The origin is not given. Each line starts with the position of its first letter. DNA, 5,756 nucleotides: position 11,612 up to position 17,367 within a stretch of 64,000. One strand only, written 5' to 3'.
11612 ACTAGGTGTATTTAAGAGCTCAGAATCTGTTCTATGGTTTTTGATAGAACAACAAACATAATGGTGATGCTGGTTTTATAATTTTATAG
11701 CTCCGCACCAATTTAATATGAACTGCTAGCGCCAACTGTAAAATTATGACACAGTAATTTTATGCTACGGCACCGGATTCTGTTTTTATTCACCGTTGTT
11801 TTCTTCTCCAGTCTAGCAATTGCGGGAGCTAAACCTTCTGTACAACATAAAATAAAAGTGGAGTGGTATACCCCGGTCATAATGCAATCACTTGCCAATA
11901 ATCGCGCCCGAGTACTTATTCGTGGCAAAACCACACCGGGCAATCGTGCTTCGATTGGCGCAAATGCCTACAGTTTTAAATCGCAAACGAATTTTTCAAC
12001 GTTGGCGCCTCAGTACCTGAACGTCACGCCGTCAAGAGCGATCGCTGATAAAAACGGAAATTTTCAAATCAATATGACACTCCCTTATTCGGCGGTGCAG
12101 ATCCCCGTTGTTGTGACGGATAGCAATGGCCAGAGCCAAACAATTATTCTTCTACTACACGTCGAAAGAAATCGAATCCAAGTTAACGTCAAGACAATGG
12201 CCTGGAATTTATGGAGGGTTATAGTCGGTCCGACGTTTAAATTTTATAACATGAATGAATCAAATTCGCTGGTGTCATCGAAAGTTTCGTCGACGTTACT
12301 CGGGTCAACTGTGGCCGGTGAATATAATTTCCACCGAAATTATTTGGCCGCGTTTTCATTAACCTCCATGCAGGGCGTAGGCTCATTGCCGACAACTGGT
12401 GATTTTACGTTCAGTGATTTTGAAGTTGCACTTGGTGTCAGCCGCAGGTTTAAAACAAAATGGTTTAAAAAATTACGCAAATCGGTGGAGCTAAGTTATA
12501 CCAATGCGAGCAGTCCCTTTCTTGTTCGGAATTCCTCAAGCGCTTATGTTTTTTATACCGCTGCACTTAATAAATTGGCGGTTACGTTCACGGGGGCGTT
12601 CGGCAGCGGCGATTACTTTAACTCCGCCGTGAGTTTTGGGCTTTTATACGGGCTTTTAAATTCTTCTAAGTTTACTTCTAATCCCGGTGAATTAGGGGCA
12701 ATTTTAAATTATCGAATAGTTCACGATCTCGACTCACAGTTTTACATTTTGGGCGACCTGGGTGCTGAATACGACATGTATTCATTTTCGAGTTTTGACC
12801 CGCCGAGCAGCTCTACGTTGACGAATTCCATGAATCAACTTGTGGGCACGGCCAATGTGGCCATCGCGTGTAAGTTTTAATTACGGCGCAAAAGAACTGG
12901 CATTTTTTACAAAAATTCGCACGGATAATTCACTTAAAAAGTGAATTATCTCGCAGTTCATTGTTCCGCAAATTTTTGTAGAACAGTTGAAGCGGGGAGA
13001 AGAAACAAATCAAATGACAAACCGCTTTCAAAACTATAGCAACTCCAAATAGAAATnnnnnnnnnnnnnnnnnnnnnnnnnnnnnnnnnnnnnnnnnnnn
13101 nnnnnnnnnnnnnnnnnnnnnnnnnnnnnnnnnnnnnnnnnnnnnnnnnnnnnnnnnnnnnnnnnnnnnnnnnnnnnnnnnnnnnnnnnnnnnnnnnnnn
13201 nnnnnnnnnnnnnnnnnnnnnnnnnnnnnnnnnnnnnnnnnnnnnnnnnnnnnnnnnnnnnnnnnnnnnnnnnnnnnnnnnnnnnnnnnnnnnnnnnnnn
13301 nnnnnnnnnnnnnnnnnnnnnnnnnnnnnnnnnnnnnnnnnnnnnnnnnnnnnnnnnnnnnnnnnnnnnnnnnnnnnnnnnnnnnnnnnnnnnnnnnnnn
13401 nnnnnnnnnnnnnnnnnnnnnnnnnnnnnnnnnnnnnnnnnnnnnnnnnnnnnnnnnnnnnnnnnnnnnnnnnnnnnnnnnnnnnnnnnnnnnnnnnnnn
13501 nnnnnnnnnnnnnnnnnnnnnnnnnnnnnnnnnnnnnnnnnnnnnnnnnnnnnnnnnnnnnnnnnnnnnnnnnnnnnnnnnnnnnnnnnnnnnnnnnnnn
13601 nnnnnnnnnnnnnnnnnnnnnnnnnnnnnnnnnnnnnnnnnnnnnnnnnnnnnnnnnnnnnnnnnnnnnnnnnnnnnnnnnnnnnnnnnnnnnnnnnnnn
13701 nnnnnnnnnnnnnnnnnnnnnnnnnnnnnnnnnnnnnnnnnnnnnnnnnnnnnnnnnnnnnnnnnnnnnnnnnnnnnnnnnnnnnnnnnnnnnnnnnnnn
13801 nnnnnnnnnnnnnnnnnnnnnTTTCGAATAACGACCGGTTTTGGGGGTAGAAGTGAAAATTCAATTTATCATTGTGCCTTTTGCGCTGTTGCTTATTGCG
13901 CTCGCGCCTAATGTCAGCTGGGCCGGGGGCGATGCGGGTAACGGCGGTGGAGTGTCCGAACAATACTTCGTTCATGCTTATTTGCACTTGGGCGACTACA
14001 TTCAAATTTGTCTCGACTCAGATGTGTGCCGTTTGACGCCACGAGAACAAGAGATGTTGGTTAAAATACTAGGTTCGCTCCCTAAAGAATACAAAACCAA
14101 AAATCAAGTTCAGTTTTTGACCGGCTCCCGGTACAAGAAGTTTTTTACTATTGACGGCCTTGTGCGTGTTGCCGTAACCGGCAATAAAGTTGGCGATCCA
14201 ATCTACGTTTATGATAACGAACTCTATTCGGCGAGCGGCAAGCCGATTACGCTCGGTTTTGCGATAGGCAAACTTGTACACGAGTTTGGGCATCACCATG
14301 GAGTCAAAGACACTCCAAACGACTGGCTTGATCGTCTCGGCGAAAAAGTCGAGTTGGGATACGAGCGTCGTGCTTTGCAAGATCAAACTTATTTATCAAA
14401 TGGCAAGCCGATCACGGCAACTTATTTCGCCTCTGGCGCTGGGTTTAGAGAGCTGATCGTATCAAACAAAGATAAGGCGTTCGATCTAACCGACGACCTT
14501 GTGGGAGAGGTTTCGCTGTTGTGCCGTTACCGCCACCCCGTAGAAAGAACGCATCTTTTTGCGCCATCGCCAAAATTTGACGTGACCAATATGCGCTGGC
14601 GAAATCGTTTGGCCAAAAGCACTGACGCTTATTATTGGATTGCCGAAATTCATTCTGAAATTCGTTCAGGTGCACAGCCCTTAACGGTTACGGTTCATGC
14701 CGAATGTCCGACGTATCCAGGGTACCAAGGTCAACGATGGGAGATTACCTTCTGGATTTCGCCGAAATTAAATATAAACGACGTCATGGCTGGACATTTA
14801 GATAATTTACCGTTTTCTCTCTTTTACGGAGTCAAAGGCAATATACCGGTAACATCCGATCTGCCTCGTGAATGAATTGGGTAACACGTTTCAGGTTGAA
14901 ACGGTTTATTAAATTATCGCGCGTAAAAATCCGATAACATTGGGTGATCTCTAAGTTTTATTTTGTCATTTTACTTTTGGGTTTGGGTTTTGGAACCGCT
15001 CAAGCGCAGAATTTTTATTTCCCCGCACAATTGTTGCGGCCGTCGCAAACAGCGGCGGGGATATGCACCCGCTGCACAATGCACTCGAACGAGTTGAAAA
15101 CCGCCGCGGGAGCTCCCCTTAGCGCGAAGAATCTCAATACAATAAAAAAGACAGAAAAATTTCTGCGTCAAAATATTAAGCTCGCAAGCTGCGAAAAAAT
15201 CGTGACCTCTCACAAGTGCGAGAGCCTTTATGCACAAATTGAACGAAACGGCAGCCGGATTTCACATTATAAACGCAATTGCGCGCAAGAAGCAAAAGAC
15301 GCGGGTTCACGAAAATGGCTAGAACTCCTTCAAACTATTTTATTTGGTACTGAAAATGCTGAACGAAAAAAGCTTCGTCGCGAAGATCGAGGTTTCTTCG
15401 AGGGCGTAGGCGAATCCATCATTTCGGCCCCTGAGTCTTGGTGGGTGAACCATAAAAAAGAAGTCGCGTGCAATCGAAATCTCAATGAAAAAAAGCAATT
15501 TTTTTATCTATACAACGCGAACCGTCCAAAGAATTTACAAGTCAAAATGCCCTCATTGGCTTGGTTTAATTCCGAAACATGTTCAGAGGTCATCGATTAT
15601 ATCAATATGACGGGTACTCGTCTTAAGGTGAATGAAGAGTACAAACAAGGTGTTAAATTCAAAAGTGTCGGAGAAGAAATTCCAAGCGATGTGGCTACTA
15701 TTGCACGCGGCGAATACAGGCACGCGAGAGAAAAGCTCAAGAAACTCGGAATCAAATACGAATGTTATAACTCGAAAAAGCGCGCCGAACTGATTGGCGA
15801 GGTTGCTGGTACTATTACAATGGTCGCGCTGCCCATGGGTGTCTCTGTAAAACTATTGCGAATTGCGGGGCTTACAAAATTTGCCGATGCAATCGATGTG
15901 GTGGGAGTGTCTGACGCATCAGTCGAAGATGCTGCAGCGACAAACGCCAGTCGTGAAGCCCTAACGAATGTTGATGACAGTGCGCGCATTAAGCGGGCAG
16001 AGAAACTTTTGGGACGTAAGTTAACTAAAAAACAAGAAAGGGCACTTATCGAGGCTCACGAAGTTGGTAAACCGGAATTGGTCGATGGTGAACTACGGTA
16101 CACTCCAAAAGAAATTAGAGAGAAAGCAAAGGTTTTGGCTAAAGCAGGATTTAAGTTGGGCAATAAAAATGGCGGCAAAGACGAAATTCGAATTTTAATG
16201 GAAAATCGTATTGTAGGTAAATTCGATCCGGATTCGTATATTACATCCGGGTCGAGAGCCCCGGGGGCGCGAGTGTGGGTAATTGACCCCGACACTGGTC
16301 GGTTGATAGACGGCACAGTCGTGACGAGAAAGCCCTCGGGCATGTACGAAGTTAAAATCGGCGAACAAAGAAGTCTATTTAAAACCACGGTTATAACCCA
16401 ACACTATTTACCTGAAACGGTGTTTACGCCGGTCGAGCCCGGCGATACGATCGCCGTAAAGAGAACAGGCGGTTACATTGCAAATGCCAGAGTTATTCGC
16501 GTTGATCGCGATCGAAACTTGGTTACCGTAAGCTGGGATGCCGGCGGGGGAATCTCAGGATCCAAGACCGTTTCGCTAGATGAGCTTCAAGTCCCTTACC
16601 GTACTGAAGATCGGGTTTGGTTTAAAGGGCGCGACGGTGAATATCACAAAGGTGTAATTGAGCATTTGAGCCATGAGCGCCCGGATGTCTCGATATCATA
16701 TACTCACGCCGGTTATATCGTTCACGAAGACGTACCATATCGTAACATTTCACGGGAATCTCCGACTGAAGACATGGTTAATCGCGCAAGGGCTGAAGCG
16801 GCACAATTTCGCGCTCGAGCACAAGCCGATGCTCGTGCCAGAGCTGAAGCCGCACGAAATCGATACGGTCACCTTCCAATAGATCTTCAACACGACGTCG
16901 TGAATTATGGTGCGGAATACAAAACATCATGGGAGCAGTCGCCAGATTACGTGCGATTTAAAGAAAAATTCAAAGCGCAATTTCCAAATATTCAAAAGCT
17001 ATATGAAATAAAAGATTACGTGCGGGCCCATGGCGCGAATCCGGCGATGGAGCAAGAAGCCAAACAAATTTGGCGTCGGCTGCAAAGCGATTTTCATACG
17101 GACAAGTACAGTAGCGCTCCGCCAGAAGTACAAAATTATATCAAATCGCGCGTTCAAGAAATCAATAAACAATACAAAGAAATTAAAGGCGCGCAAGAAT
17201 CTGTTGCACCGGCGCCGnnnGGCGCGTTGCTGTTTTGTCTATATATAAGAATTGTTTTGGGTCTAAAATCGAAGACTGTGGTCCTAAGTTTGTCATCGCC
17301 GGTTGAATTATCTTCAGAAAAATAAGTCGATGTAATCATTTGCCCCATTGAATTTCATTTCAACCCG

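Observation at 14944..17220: Sec-signal protein carrying a J-like domain with HTD instead of HPD, plus three Tudor/SH3-like repeats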

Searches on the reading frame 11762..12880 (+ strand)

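Call 4: search_protein_families(library=pfam, proteins=[window:11762-12880:+], max_evalue=1)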
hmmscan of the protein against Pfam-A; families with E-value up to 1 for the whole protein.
window:11762-12880:+ (372 aa): 6 families
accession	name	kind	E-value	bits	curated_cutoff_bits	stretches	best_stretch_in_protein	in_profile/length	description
PF13473.12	Cupredoxin_1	-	0.012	16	27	0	158-194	58-94/104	Cupredoxin-like domain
PF00165.29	HTH_AraC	-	0.014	15.9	26.6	1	67-92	15-39/42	Bacterial regulatory helix-turn-helix proteins, AraC family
PF21310.3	OCRL-like_ASH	-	0.043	14.4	27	1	69-138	32-99/109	Inositol polyphosphate 5-phosphatase OCRL-like, ASH domain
PF17936.7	Big_6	-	0.1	13.3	27.6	1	92-124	39-72/83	Bacterial Ig domain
PF13860.13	FlgD_ig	-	0.13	12.7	27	1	94-127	4-39/79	FlgD Ig-like domain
PF00775.27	Dioxygenase_C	-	0.14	12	27.3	1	67-138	54-117/182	Dioxygenase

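Call 5: search_protein_families(library=ncbifam, proteins=[window:11762-12880:+], max_evalue=1)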
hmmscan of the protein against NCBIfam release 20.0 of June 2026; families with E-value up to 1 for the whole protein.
window:11762-12880:+ (372 aa): 0 families

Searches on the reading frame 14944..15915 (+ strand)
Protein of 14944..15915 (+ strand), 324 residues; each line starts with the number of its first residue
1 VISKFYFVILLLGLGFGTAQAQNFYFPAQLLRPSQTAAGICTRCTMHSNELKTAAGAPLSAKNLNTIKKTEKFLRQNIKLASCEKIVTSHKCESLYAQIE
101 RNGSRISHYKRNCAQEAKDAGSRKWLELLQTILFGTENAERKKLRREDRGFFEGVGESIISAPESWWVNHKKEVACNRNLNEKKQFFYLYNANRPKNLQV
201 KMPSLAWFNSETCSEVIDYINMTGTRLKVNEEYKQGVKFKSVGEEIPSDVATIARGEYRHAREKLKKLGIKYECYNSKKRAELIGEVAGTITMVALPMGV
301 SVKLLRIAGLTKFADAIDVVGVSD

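Call 36: find_related_loci(query=A4, collection=genome_contigs, flank=6000)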
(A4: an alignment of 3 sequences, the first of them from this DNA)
Query A4 (324 aa) in genome_contigs; peptide patterns used: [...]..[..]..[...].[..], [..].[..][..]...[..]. (x = any residue, [..] = any of these).
15 stretches matched a pattern, but none encodes a relative of the query by tblastn (E <= 1e-3).

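Call 67: find_related_loci(query=A4, collection=metagenome_contigs, flank=6000)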
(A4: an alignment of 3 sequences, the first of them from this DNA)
Query A4 (324 aa) in metagenome_contigs; peptide patterns used: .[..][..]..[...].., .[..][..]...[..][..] (x = any residue, [..] = any of these).
416 stretches matched a pattern, but none encodes a relative of the query by tblastn (E <= 1e-3).

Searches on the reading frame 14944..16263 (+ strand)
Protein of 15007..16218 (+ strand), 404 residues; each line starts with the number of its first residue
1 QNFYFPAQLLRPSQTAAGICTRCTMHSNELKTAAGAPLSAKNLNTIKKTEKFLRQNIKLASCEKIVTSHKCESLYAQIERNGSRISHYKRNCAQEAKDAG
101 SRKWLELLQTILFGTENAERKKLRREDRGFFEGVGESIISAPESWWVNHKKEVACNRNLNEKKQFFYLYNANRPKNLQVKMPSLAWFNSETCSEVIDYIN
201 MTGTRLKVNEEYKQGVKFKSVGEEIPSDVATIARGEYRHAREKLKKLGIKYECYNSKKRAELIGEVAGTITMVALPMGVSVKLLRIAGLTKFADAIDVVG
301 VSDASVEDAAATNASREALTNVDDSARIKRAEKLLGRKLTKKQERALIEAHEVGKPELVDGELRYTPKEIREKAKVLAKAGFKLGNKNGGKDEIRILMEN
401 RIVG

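Call 7: search_protein_families(library=pfam, proteins=[window:15007-16218:+], max_evalue=10)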
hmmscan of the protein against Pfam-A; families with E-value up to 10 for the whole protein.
seq(404 aa): 0 families

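Call 54: search_protein_families(library=pfam, alignment_id=A6, max_evalue=0.001)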
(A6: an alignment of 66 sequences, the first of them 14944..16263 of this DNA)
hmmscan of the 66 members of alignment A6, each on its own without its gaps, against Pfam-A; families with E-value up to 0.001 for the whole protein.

A. member 1, window:14944-16263:+ (440 aa): 0 families

B. families by the number of members that match (of 66 scanned): 2 families
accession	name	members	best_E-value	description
PF00226.36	DnaJ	1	0.00028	DnaJ domain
PF01841.26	Transglut_core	1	0.00047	Transglutaminase-like superfamily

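Call 56: predict_structure(alignment_id=A6)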
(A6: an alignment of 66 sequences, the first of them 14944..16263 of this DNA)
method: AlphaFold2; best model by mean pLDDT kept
length: 440 residues; sequences in the alignment: 66
mean_pLDDT: 74.0   pTM: 0.52
mean pLDDT of the five models: 74.0, 73.3, 71.4, 70.6, 70.3
residues with pLDDT >= 90: 137; 70-90: 125; 50-70: 90; < 50: 88
segments of 3 or more residues with pLDDT < 50: 16-41, 45-47, 136-167, 240-249, 330-340, 436-440
pLDDT, mean of each block of 10 residues (from residue 1): 61 53 43 42 51 59 84 89 96 96 95 90 63 51 40 34 47 83 89 91 96 88 86 80 46 74 89 94 86 65 92 74 53 42 80 94 97 88 80 95 85 90 78 48
secondary structure, 60 per line:
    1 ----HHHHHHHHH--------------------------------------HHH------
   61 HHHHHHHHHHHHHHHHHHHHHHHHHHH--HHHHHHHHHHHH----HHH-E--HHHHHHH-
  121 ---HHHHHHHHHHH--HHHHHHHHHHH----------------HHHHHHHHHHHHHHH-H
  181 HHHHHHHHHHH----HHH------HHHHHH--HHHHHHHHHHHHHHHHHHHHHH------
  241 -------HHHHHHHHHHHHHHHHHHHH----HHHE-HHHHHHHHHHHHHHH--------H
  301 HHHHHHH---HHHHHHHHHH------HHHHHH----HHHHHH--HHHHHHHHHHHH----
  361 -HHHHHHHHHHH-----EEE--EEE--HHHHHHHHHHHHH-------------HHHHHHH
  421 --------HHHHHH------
elements in order: H5-13 H61-87 H90-101 H113-119 H124-134 H137-147 H164-178 H180-191 H205-210 H213-234 H248-267 H277-291 H300-307 H311-320 H327-332 H337-342 H345-356 H362-372 E378-380 E383-385 H388-400 H414-420 H429-434

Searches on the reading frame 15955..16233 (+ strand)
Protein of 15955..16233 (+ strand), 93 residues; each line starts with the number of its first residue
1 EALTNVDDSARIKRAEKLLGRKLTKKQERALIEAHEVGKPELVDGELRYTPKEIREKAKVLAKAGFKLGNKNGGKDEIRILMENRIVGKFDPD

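Call 96: search_solved_structures(query=A8, max_evalue=1, show_alignments=2)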
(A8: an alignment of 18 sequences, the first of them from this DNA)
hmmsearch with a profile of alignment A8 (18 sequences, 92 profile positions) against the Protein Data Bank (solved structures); distinct sequences matched with E-value up to 1: 2.
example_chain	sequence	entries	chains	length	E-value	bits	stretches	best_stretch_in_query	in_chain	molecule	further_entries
8vam_A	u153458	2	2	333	0.48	13.9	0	25-74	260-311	DNA polymerase III subunit delta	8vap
1jqj_C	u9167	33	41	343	0.51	13.8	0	25-74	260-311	DNA polymerase III, delta subunit | DNA polymerase III subunit delta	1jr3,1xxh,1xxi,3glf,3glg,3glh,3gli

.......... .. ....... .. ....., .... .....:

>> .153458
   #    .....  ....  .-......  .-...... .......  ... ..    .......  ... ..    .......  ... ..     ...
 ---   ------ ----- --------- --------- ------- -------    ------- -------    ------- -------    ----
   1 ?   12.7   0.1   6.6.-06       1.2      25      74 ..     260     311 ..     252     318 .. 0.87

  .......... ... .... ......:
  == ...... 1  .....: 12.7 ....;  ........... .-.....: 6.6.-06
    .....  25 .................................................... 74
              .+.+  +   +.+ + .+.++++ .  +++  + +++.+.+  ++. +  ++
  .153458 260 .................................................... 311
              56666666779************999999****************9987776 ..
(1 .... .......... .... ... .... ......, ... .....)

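Call 97: search_protein_families(library=pfam, alignment_id=A8, max_evalue=0.1)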
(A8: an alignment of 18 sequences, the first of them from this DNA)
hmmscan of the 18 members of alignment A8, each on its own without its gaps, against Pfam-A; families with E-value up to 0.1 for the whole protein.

A. member 1, seq(93 aa): 0 families

B. families by the number of members that match (of 18 scanned): 10 families
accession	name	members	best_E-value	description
PF03868.20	Ribosomal_L6e_N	1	0.0019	Ribosomal protein L6, N-terminal domain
PF04695.18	Pex14_N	1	0.004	Pex14 N-terminal domain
PF02617.22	ClpS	1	0.0045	ATP-dependent Clp protease adaptor protein ClpS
PF04967.18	HTH_10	1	0.025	HTH DNA binding domain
PF19796.4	DUF6280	1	0.029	Family of unknown function (DUF6280)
PF02885.22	Glycos_trans_3N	1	0.054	Glycosyl transferase family, helical bundle domain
PF13101.12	DUF3945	1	0.058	Protein of unknown function (DUF3945)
PF07261.16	DnaB_2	1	0.059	Replication initiation and membrane attachment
PF14567.11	SUKH_5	1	0.067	SMI1-KNR4 cell-wall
PF14568.11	SUKH_6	1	0.078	SMI1-KNR4 cell-wall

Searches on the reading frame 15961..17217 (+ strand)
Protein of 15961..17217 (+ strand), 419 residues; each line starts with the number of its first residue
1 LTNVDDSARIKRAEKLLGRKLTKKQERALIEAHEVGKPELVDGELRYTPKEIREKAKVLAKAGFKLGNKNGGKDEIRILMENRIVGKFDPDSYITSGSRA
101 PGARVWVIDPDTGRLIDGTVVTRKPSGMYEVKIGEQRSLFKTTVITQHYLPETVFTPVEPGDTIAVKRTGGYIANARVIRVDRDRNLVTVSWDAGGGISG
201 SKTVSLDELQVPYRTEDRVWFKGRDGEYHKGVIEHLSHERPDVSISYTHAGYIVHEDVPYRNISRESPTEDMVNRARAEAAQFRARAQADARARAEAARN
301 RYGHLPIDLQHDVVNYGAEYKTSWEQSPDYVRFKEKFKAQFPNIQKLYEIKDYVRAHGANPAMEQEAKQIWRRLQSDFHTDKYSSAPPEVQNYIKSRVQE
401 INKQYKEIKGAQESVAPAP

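Call 66: find_related_loci(query=A7, collection=metagenome_contigs, flank=6000)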
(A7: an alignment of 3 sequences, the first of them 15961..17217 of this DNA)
Query A7 (419 aa) in metagenome_contigs; peptide patterns used: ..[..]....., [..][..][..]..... (x = any residue, [..] = any of these).
388 stretches matched a pattern, but none encodes a relative of the query by tblastn (E <= 1e-3).

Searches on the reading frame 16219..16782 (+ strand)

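Call 7: search_protein_families(library=pfam, proteins=[window:16219-16782:+], max_evalue=10)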
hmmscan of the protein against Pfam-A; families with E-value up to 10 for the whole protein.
seq(188 aa): 4 families
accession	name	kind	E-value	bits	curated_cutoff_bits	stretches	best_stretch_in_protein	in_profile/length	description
PF22923.1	KIF2A-like_1st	-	2.4e-07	30.7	27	1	72-122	4-53/55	Kinesin-like protein KIF2A-like, N-terminal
PF17936.7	Big_6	-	0.015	16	27.6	1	6-51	14-56/83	Bacterial Ig domain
PF10016.14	DUF2259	-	0.079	13.4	25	1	7-129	6-101/189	Predicted secreted protein (DUF2259)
PF10622.14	Ehbp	-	0.13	12.8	27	1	163-185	9-31/77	Energy-converting hydrogenase B subunit P (EhbP)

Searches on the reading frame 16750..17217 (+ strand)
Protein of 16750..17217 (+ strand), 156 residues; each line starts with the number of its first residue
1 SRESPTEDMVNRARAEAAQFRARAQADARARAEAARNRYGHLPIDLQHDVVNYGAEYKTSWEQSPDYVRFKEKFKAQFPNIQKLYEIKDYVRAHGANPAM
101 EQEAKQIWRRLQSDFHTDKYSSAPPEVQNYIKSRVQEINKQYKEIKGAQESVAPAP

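Call 19: find_homologous_proteins(query=window:16750-17217:+, max_evalue=10)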
Query seq(156 aa): 370 candidates shared short words with the query, none scored E <= 10.
